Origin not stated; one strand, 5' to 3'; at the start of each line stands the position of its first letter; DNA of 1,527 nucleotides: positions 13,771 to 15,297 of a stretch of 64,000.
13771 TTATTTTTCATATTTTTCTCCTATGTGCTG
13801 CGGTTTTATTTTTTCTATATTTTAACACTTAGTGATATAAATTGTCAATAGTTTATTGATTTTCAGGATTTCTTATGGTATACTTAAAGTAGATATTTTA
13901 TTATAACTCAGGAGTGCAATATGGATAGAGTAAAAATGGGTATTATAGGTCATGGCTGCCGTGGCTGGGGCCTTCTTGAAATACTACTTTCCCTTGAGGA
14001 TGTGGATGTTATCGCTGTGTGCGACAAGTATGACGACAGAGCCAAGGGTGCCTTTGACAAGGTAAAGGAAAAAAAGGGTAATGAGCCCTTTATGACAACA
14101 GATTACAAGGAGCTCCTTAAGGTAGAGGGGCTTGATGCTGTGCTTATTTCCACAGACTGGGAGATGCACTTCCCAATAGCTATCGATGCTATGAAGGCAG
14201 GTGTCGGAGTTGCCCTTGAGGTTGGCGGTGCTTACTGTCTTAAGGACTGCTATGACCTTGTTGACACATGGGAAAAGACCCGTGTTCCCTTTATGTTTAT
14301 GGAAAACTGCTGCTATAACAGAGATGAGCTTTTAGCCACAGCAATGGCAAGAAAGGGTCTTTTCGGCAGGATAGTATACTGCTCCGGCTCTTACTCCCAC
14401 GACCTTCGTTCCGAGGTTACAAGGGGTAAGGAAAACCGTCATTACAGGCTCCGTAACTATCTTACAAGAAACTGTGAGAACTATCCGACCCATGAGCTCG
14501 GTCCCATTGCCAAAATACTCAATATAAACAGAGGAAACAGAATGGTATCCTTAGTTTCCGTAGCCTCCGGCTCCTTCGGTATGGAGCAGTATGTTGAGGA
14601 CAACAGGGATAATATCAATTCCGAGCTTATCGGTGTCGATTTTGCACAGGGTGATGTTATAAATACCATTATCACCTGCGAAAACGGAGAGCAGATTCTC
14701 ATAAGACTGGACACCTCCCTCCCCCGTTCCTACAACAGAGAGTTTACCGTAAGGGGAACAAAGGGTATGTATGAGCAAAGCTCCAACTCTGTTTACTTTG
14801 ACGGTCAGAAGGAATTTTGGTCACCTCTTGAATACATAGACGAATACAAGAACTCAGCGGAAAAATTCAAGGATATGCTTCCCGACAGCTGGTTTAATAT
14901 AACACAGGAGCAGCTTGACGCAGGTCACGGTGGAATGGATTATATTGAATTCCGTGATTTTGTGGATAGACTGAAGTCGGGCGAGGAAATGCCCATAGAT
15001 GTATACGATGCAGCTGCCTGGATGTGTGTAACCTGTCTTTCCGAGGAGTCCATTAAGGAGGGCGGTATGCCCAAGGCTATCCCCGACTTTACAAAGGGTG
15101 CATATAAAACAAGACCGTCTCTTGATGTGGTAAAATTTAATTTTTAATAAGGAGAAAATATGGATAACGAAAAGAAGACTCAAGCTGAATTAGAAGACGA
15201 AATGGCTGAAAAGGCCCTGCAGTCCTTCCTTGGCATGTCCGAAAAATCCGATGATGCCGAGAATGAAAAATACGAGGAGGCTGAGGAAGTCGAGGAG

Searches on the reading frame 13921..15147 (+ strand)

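Call 47: search_protein_families(library=pfam, proteins=[window:13921-15147:+], max_evalue=0.00001)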
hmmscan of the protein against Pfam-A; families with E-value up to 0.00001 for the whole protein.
window:13921-15147:+ (408 aa): 2 families
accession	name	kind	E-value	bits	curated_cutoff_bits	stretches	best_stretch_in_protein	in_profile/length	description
PF21252.2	Glyco_hydro_109_C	-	4.2e-52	176.6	27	1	139-298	3-182/187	Glycosyl hydrolase 109, C-terminal domain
PF01408.29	GFO_IDH_MocA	-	2.7e-07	31.7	24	1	5-124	2-116/120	Oxidoreductase family, NAD-binding Rossmann fold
